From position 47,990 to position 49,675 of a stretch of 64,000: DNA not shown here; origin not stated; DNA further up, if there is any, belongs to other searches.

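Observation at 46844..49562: AAA+ ATPase / all-ankyrin two-gene operon embedded in the defence island: candidate undescribed system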

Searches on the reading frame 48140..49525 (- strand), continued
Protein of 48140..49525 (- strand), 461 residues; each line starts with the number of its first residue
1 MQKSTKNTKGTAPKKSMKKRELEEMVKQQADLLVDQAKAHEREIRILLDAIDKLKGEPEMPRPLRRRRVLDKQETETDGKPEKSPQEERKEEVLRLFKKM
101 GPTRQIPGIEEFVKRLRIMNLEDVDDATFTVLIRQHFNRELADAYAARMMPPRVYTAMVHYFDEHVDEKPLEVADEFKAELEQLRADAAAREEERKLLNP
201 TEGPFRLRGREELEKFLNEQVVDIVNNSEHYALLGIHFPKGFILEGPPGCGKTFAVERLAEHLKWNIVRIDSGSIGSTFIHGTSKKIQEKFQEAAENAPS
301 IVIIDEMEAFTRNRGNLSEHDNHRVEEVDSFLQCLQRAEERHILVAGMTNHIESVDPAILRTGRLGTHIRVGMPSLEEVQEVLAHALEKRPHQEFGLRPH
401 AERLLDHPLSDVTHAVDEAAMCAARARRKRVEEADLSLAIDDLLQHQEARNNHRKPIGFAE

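Call 50: fold_search(model_id=the predicted structure, library=pdb)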
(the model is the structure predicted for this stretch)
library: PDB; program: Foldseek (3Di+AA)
matches with E <= 10: 1953; with E <= 0.001: 1515
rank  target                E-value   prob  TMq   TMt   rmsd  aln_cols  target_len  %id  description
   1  9pf1_C                4.9e-17  1.00  0.46  0.55   4.9       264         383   29  Nub1/Fat10-processing human 26S proteasome with Rpt4 at top of spiral staircase (AAA+ motor locally refined) (released 2025-11-19)
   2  5c18_A                5.2e-17  1.00  0.45  0.29   3.3       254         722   23  p97-delta709-728 in complex with ATP-gamma-S (released 2016-01-13)
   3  5ifs_B                1.0e-16  1.00  0.44  0.45   3.6       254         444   24  Quantitative interaction mapping reveals an extended ubiquitin regulatory domain in ASPL that disrupts functional p97  (released 2016-10-26)
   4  9bji_D                1.1e-16  1.00  0.43  0.36  11.3       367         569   20  Cryo-EM structure of apo NVL (released 2026-01-21)
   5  5c1a_K                1.1e-16  1.00  0.44  0.29   3.4       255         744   23  p97-N750D/R753D/M757D/Q760D in complex with ATP-gamma-S (released 2016-01-13)
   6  7lmz_A                1.1e-16  1.00  0.47  0.31  15.8       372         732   18  Cryo-EM structure of human p97 in complex with Npl4/Ufd1 and Ub6 (Class 1) (released 2021-09-15)
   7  5c18_C                1.2e-16  1.00  0.44  0.29   3.4       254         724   24  p97-delta709-728 in complex with ATP-gamma-S (released 2016-01-13)
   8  7pux                  1.3e-16  1.00  0.45  0.47   3.1       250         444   24  Structure of p97 N-D1(L198W) in complex with Fragment TROLL2 (released 2022-12-14)
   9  9nkg_C                1.3e-16  1.00  0.45  0.53   3.8       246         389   29  Structure of substrate engaged MIDN-bound human 26S proteasome, EB-MIDN (Composite map) (released 2025-05-07)
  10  9mpq_B                1.3e-16  1.00  0.45  0.29   4.2       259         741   25  Cryo-EM structure of VCP (consensus) (released 2025-10-15)
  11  4ko8_A                1.3e-16  1.00  0.43  0.44   5.8       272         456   24  Structure of p97 N-D1 R155H mutant in complex with ATPgS (released 2013-11-13)
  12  5c18_F                1.4e-16  1.00  0.44  0.29   5.8       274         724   22  p97-delta709-728 in complex with ATP-gamma-S (released 2016-01-13)
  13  8usc_C                1.4e-16  1.00  0.44  0.51   6.3       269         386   26  Nub1/Fat10-processing human 26S proteasome (released 2024-11-06)
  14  8fcl_A                1.7e-16  1.00  0.46  0.30   3.0       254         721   24  Cryo-EM structure of p97:UBXD1 closed state (released 2023-06-21)
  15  4ko8_B                1.7e-16  1.00  0.43  0.45   3.8       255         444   24  Structure of p97 N-D1 R155H mutant in complex with ATPgS (released 2013-11-13)
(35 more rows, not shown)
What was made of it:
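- Closest known: Gankyrin/Nas6 with proteasomal Rpt3, and human Skd3/CLPB. Same: The best Foldseek match of the ATPase is a proteasomal Rpt subunit (call 50).
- The predicted fold matches Rpt, p97 and PAN (call 50).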

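Call 51: find_encoding_contigs(protein=P0004, flank=10000, max_places=2)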
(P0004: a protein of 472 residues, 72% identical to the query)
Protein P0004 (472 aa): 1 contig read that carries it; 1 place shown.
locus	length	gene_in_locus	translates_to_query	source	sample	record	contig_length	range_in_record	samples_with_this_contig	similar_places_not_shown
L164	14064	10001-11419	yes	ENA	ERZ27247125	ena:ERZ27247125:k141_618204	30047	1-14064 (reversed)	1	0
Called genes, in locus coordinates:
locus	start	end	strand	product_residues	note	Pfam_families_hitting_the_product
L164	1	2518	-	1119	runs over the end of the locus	PF13091:PLDc_2 (faint), PF00270:DEAD (faint), PF00176:SNF2-rel_dom (weak), PF00271:Helicase_C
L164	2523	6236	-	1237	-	PF02384:N6_Mtase (faint), PF07669:Eco57I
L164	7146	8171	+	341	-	-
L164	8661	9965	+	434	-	PF00004:AAA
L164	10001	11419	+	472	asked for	PF00004:AAA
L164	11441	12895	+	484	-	-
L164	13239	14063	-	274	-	?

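Call 52: find_encoding_contigs(protein=P0002, flank=10000, max_places=2)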
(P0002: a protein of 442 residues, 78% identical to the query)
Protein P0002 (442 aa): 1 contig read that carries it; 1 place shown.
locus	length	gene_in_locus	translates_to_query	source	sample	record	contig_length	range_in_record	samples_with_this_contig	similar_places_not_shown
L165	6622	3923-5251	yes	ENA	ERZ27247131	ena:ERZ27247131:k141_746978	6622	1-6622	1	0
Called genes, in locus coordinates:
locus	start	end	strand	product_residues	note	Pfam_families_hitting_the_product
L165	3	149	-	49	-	?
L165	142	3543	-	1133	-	PF12705:PDDEXK_1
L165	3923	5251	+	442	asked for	PF00004:AAA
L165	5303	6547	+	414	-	-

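Call 53: find_encoding_contigs(protein=P0016, flank=10000, max_places=2)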
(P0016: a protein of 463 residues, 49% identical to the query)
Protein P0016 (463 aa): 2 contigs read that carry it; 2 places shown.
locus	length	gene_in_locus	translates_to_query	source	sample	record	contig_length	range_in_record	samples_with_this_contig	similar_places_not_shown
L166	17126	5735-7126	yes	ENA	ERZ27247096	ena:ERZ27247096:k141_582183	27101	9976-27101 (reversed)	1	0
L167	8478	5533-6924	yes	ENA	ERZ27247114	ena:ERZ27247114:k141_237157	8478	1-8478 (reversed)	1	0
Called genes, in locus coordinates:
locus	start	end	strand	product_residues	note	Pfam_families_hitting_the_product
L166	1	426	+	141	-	?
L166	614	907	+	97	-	-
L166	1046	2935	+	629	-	PF01301:Glyco_hydro_35, PF02449:Glyco_hydro_42, PF21317:BetaGal_ABD_1, PF21467:BetaGal_gal-bd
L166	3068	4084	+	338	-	PF03734:YkuD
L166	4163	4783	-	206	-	PF01346:FKBP_N, PF00254:FKBP_C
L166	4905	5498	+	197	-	-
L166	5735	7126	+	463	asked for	PF00004:AAA, PF13401:AAA_22 (faint)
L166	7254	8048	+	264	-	PF23441:SDR (faint), PF00106:adh_short, PF13561:adh_short_C2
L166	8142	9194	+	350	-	-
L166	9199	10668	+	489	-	PF02934:GatB_N, PF02637:GatB_Yqey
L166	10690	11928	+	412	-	PF00817:IMS, PF11798:IMS_HHH (weak), PF11799:IMS_C, PF13438:DUF4113 (weak)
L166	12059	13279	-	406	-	PF01139:RtcB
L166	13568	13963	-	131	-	-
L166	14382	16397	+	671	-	-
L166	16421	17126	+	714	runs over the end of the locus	-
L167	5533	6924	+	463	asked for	PF00004:AAA, PF13401:AAA_22 (faint)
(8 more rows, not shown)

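Call 61: find_related_loci(query=A1, collection=viral_contigs, flank=8000)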
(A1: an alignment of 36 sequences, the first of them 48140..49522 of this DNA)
Query A1 (460 aa) in viral_contigs; peptide patterns used: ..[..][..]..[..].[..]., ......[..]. (x = any residue, [..] = any of these).
34 stretches matched a pattern; 6 encode a relative of the query (tblastn E <= 1e-3); 6 distinct loci.
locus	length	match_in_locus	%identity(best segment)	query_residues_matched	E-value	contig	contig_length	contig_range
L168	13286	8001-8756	45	204-458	2e-61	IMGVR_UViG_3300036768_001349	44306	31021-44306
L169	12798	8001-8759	46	204-458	2e-60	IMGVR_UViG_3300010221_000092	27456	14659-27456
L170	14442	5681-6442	44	204-458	9e-60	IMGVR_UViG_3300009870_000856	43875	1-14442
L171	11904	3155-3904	44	206-459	6e-59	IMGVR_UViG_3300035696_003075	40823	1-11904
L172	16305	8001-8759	45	204-458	3e-58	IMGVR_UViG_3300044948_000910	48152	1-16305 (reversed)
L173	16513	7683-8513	43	202-459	5e-66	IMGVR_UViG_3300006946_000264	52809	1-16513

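Call 64: find_encoding_contigs(protein=window:48140-49525:-, flank=2000, max_places=3)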
Protein window:48140-49525:- (461 aa): no gene with exactly this product is on record in the collection.
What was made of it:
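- Tried and rejected: Source of the window: the exact AAA protein is not on record (call 64).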

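Call 68: search_protein_families(library=pfam, alignment_id=A3, max_evalue=0.00001)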
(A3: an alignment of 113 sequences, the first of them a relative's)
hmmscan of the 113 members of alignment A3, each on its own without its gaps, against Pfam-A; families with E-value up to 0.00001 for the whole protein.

A. member 1, L020:1057-2313:- (418 aa): 4 families
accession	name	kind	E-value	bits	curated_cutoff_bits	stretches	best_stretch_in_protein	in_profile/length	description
PF16576.10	HlyD_D23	-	8.6e-82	274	30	1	117-339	2-214/214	Barrel-sandwich domain of CusB or HlyD membrane-fusion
PF13437.12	HlyD_3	-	9.1e-23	81.5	22.2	1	236-335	2-105/106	HlyD family secretion protein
PF19335.5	HMBD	-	5.8e-11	42.6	23.6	1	45-71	2-28/28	Heavy metal binding domain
PF16572.11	HlyD_D4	-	3.1e-07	30.6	26.4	1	164-229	2-54/55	Long alpha hairpin domain of cation efflux system protein, CusB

B. families by the number of members that match (of 113 scanned): 100 families (the first 25 are shown)
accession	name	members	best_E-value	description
PF01471.23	PG_binding_1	7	1.1e-16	Putative peptidoglycan binding domain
PF00589.27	Phage_integrase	3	1.9e-26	Phage integrase family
PF13356.12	Arm-DNA-bind_3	3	5e-25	Arm DNA-binding domain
PF12946.13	EGF_MSP1_1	3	7.3e-21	MSP1 EGF domain 1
PF06114.19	Peptidase_M78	3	4.5e-16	IrrE N-terminal-like domain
PF00515.34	TPR_1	3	5e-16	Tetratricopeptide repeat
PF13431.12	TPR_17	3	5.6e-13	Tetratricopeptide repeat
PF07719.23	TPR_2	3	3.4e-12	Tetratricopeptide repeat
PF13414.12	TPR_11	3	3.6e-12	TPR repeat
PF14559.12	TPR_19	3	4.5e-11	Tetratricopeptide repeat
PF13432.12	TPR_16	3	8.5e-09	Tetratricopeptide repeat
PF18766.7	SWI2_SNF2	2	1.3e-43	SWI2/SNF2 ATPase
PF07728.20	AAA_5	2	1.8e-28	AAA domain (dynein-related subfamily)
PF02586.19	SRAP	2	6.6e-28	SOS response associated peptidase (SRAP)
PF22022.2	Phage_int_M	2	2.4e-26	Phage integrase central domain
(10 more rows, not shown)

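Call 91: search_protein_families(library=ncbifam, proteins=[window:48140-49525:-, L031:6809-9304:+, L031:9308-10777:+, L031:10790-12436:+, L031:12444-13334:+, L031:13392-15014:+], max_evalue=0.001)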
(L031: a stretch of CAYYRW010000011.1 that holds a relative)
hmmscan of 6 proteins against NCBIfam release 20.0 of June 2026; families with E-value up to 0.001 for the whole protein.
window:48140-49525:- (461 aa): 11 families
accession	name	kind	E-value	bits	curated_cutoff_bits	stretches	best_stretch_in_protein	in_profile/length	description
TIGR01241.2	FtsH_fam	equivalog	6.2e-32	111.1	600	1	212-451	169-410/598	ATP-dependent zinc metalloprotease FtsH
NF003069.1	PRK03992.1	subfamily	2.6e-31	109.1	500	1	215-448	141-377/379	proteasome-activating nucleotidase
TIGR01242.2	TIGR01242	subfamily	1.3e-30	106.6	500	1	217-448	126-360/362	proteasome-activating nucleotidase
TIGR01243.1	CDC48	subfamily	2.5e-28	98.8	802.65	1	186-425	161-398/733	CDC48 family AAA ATPase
NF047747.1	PrtsmActNtasePan2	equivalog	7.9e-25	87.9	700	1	209-445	155-394/397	proteasome-activating nucleotidase Pan2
NF042959.1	IteA_antiphage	equivalog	2e-23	83.2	510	1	178-445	61-326/367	anti-phage ATPase IteA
NF008004.0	PRK10733.1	equivalog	1.5e-22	79.3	1008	1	220-450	166-399/644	ATP-dependent zinc metalloprotease FtsH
NF047748.1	PrtsmActNtasePan1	equivalog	8.9e-22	77.7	750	1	219-451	162-397/405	proteasome-activating nucleotidase Pan1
TIGR03689.1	pup_AAA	equivalog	3.4e-21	75.6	504.75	1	229-389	206-380/512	proteasome ATPase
NF041006.2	cell_div_CdvC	equivalog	1.2e-18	67.2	650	1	208-450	106-349/370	cell division protein CdvC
NF003229.0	PRK04195.1-5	equivalog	0.0006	18.6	280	0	240-272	45-77/413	replication factor C large subunit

L031:6809-9304:+ (831 aa): 11 families
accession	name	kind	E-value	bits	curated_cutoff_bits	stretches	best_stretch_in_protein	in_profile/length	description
NF001413.0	PRK00290.1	equivalog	5.3e-59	200.1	648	1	1-364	1-372/625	molecular chaperone DnaK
TIGR02350.1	prok_dnaK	equivalog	1.2e-58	198.9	822.55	1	4-362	2-369/596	molecular chaperone DnaK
NF003520.0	PRK05183.1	subfamily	5.7e-54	183.6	620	1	4-371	21-387/621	Fe-S protein assembly chaperone HscA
TIGR01991.1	HscA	equivalog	6.7e-53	180.1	708.55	1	5-371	2-367/600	Fe-S protein assembly chaperone HscA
NF009946.0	PRK13410.1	equivalog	3.3e-45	154.5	1019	1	1-364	1-375/669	molecular chaperone DnaK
NF009947.0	PRK13411.1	equivalog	1.7e-43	148.7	1002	1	1-363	1-374/662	molecular chaperone DnaK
NF002399.0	PRK01433.1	equivalog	1.1e-36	126.7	743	1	4-367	21-358/595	Fe-S protein assembly chaperone HscA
TIGR00904.1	mreB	subfamily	8e-13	48.1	365.75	1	116-213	100-192/334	MreB/Mrl family cell shape determining protein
NF010539.0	PRK13927.1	subfamily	6.4e-12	45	293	1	114-372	99-335/339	rod shape-determining protein MreB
NF008673.0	PRK11678.1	equivalog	1.6e-09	37.2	331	1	127-211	170-260/450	molecular chaperone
NF010540.1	PRK13929.1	exception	5.8e-09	35.5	515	1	117-192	101-175/334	rod-share determining protein MreBH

L031:9308-10777:+ (489 aa): 10 families
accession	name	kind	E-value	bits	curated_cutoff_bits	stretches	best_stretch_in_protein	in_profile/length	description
NF003069.1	PRK03992.1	subfamily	1.5e-32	113.3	500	1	245-477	144-378/379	proteasome-activating nucleotidase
TIGR01241.2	FtsH_fam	equivalog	7.8e-30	104.2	600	1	247-482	176-413/598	ATP-dependent zinc metalloprotease FtsH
TIGR01242.2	TIGR01242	subfamily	8.3e-30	104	500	1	245-477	127-361/362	proteasome-activating nucleotidase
NF047747.1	PrtsmActNtasePan2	equivalog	2.3e-28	99.5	700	1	245-473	164-394/397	proteasome-activating nucleotidase Pan2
TIGR01243.1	CDC48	subfamily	6.2e-28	97.5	802.65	1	255-474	201-416/733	CDC48 family AAA ATPase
NF047748.1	PrtsmActNtasePan1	equivalog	3e-27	95.7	750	1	252-480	168-398/405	proteasome-activating nucleotidase Pan1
NF042959.1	IteA_antiphage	equivalog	4.6e-25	88.6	510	1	247-479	106-332/367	anti-phage ATPase IteA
NF008004.0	PRK10733.1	equivalog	7e-23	80.5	1008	1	248-476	167-397/644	ATP-dependent zinc metalloprotease FtsH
TIGR03689.1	pup_AAA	equivalog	2.2e-22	79.5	504.75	1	255-424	205-389/512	proteasome ATPase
NF041006.2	cell_div_CdvC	equivalog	6.8e-18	64.7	650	1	250-449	118-320/370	cell division protein CdvC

L031:10790-12436:+ (548 aa): 0 families

L031:12444-13334:+ (296 aa): 0 families

L031:13392-15014:+ (540 aa): 4 families
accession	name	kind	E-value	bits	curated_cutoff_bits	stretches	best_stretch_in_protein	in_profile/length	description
TIGR02869.1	spore_SleB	equivalog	3.7e-07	30.2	236.5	1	272-337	14-79/201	spore cortex-lytic enzyme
NF004786.0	PRK06132.1-3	equivalog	2.6e-06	26.5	329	1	235-323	183-275/418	hypothetical protein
NF052377.1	lmo1851_S41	exception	5.7e-05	22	725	1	270-327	389-450/468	lmo1851 family serine protease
TIGR03979.1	His_Ser_Rich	equivalog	0.00026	21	121.65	1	277-324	137-184/190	His-Xaa-Ser repeat protein HxsA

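Call 100: search_dna_similar(query=window:48140-49525:-, collection=plasmids, mode=protein, max_evalue=1e-30, max_rows=12)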
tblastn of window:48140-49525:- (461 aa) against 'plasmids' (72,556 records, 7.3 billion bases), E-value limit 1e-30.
Records with a match: 4; places in all: 4; records where one place covers at least 80% of the query: 0.
Best place of each record, by identity: <60% 4.
By first word of the organism name: Polaromonas 1; Aeromonas 1; Vibrio 1; Shewanella 1.
By predicted mobility (MOB-suite, as given by PLSDB): non-mobilizable 2; conjugative 1; mobilizable 1.
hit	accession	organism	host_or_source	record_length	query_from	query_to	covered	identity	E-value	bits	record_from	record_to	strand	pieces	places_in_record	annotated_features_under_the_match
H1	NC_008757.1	Polaromonas naphthalenivorans CJ2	-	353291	204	418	47%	49.5%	1e-51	195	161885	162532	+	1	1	ATP-binding protein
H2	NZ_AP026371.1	Aeromonas caviae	-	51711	205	418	46%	47.4%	7e-49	187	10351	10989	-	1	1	ATP-binding protein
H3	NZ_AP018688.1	Vibrio rumoiensis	-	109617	205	459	55%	39.5%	4e-42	167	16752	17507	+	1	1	AAA family ATPase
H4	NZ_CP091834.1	Shewanella xiamenensis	hospital wastewater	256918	205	418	46%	47.0%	6e-48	184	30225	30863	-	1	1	ATP-binding protein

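Call 101: search_dna_similar(query=window:48140-49525:-, collection=phages, mode=protein, max_evalue=1e-20, max_rows=10)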
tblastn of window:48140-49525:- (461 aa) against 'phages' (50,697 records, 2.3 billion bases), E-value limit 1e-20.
No match.
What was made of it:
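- Tried and rejected: Phage database: no hit (call 101).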
